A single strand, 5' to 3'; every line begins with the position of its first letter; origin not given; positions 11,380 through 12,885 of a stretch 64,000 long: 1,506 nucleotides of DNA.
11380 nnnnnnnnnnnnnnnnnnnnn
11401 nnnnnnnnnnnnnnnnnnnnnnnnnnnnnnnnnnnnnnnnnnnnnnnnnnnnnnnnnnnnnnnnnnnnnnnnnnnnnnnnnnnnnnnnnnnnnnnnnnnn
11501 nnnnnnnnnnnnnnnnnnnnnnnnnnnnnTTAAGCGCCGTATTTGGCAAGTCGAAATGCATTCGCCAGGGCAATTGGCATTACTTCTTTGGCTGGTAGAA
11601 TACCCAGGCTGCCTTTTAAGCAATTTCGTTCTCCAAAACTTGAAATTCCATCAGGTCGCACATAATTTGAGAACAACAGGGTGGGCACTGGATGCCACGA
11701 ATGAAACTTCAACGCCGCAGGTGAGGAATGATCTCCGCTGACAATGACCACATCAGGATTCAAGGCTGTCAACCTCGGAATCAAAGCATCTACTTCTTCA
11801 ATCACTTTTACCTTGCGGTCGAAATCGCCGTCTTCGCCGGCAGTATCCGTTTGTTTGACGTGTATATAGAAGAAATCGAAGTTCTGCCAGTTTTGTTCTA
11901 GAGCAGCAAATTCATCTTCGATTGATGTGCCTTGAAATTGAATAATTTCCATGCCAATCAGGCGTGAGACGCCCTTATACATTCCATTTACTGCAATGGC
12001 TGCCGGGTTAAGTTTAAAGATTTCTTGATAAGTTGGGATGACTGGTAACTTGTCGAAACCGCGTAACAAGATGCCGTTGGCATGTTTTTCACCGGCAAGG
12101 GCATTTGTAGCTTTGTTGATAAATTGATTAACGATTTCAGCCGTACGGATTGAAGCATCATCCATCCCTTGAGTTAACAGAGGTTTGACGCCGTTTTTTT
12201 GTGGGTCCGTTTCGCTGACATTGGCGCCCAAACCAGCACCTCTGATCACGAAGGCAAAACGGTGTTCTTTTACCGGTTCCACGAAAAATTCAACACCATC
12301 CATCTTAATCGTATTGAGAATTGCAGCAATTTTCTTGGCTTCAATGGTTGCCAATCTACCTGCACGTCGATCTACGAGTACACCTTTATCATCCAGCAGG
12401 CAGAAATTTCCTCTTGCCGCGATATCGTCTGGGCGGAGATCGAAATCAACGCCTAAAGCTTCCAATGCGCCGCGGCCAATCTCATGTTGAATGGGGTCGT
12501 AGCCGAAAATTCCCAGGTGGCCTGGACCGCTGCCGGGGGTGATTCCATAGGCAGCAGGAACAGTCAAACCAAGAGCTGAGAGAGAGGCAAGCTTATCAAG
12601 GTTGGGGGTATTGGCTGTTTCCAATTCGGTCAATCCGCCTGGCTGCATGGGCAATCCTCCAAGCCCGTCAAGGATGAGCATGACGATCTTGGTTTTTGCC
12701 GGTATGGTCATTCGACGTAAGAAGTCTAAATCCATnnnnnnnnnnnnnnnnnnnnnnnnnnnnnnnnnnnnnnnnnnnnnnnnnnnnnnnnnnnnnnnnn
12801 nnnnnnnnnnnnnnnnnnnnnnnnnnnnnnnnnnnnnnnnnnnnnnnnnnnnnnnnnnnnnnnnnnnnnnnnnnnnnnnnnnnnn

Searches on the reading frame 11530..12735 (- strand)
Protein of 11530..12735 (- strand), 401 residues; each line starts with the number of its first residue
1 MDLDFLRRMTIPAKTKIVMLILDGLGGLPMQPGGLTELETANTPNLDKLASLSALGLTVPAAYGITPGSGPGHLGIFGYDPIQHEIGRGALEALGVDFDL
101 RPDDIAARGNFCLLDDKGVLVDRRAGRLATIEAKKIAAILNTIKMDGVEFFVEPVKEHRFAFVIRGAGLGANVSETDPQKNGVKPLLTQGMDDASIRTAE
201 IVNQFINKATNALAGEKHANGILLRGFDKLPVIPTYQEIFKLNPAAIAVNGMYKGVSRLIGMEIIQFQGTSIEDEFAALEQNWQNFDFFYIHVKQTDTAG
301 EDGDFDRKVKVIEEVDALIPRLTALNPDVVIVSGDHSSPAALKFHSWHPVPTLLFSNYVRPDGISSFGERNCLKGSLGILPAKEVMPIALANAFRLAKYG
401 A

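Call 3: search_protein_families(library=pfam, proteins=[window:11530-12735:-], max_evalue=0.01)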
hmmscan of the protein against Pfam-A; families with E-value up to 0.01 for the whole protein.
window:11530-12735:- (401 aa): 3 families
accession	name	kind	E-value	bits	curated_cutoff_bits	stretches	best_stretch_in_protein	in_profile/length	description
PF01676.23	Metalloenzyme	-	5e-41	141.3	24.3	1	16-390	2-250/252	Metalloenzyme superfamily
PF10143.14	PhosphMutase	-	2.9e-40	138.4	21.5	1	50-215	1-166/170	2,3-bisphosphoglycerate-independent phosphoglycerate mutase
PF01663.27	Phosphodiest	-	0.0095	16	23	0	272-337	144-220/342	Type I phosphodiesterase / nucleotide pyrophosphatase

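Call 4: search_protein_families(library=ncbifam, proteins=[window:11530-12735:-], max_evalue=0.01)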
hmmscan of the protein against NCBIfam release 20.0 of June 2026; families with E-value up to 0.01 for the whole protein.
window:11530-12735:- (401 aa): 7 families
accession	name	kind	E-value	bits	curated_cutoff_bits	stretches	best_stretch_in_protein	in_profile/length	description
NF003160.0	PRK04135.1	equivalog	4.9e-172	572.1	468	1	3-401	4-403/403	2,3-bisphosphoglycerate-independent phosphoglycerate mutase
TIGR00306.2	apgM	subfamily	3e-104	349.2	320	1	16-390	1-403/403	2,3-bisphosphoglycerate-independent phosphoglycerate mutase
NF003104.0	PRK04024.1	equivalog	2.5e-102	342.7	489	1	14-401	2-412/412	2,3-bisphosphoglycerate-independent phosphoglycerate mutase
NF038358.1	phophono_PhpG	equivalog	4.4e-57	193.7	545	1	16-388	1-414/417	CMP-5'-phosphonoformate--3-phosphoglycerate phosphonoformyl transferase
NF003242.0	PRK04200.1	equivalog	4.9e-52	177.1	426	1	16-389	2-392/395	cofactor-independent phosphoglycerate mutase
TIGR02535.1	hyp_Hser_kinase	hypoth_equivalog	5.1e-51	173.7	446.3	1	16-389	2-395/397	proposed homoserine kinase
NF009049.0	PRK12383.1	equivalog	0.00029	19.9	254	1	285-358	286-363/408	phosphopentomutase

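Call 62: search_solved_structures(query=window:11530-12735:-, max_evalue=0.00001)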
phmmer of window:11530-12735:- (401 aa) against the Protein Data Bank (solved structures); distinct sequences matched with E-value up to 0.00001: 3.
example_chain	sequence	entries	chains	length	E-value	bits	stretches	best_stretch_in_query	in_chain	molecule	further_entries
2zkt_A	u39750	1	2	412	3.6e-71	243.3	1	14-401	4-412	2,3-bisphosphoglycerate-independent phosphoglycerate mutase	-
3idd_A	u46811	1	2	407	8.4e-60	205.8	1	16-400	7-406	2,3-bisphosphoglycerate-independent phosphoglycerate mutase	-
3kd8_A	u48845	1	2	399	7e-59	202.8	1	15-388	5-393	2,3-bisphosphoglycerate-independent phosphoglycerate mutase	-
